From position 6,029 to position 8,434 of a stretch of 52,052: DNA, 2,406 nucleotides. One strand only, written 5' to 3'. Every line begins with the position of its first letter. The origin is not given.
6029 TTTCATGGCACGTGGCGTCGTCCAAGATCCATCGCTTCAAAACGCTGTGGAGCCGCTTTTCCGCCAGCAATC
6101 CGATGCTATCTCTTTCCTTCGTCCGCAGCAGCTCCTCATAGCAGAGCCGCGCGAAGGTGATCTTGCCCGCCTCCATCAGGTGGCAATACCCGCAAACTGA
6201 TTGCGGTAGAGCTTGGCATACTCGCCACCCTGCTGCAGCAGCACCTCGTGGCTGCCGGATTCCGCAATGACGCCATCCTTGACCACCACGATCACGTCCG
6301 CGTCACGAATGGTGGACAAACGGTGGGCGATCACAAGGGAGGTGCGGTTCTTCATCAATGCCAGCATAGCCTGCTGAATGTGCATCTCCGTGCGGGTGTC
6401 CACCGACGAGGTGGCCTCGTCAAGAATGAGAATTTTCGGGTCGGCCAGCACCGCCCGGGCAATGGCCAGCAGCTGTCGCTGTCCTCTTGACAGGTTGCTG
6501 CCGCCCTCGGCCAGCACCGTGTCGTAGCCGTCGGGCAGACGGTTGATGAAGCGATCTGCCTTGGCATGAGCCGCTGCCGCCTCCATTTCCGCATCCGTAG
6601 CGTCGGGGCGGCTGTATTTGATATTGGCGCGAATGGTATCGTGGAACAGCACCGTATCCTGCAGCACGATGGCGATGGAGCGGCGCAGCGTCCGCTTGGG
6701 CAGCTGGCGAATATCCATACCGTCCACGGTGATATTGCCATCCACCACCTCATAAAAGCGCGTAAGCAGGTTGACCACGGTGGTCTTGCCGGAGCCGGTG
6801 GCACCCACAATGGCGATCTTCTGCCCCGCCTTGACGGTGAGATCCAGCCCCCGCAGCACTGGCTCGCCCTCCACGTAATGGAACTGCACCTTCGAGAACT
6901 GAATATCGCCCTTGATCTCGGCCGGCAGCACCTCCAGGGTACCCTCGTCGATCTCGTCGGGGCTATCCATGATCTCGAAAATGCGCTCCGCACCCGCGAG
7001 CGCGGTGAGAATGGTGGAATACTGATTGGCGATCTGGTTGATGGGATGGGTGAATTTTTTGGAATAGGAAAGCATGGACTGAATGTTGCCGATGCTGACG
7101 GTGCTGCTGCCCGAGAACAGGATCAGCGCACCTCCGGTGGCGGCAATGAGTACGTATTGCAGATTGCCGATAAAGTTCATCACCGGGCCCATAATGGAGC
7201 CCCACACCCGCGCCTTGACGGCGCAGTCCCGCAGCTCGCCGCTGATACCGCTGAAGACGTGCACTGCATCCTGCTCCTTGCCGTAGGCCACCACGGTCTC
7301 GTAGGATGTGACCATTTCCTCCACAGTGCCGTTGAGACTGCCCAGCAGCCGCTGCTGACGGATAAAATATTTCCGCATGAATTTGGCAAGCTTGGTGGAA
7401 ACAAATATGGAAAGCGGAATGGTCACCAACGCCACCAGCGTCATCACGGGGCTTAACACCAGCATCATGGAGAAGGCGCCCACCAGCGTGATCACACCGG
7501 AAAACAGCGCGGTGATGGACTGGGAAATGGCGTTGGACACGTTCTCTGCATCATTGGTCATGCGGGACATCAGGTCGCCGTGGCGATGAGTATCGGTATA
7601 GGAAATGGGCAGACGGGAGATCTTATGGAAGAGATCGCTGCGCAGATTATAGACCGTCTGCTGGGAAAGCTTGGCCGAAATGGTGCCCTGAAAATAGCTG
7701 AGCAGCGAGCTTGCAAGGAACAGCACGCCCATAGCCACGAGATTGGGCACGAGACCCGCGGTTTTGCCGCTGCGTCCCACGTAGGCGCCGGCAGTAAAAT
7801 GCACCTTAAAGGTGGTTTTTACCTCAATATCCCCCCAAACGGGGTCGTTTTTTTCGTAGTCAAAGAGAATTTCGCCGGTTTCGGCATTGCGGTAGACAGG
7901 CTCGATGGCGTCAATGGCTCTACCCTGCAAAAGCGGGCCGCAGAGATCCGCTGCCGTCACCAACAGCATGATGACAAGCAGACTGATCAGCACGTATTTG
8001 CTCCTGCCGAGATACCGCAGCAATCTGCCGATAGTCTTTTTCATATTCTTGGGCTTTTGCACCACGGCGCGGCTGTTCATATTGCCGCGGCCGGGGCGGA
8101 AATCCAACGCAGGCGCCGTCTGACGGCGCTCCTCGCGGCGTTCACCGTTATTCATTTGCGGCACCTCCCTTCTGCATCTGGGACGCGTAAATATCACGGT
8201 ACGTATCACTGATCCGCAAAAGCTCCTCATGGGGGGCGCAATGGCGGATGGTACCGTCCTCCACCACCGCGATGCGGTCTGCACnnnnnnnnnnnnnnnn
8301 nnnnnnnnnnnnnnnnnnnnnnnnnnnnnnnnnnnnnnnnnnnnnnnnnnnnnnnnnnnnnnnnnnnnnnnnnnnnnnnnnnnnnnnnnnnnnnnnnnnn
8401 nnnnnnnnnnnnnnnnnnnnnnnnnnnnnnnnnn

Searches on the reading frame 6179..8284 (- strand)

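Call 63: search_protein_families(library=pfam, proteins=[window:6179-8284:-], max_evalue=0.00001)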
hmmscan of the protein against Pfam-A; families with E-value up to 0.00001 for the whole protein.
window:6179-8284:- (702 aa): 2 families
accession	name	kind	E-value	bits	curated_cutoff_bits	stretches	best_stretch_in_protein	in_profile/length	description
PF00664.28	ABC_membrane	-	6.5e-49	167.5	28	1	109-411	11-270/274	ABC transporter transmembrane region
PF00005.33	ABC_tran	-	9.4e-31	107.7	25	1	477-626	1-137/137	ABC transporter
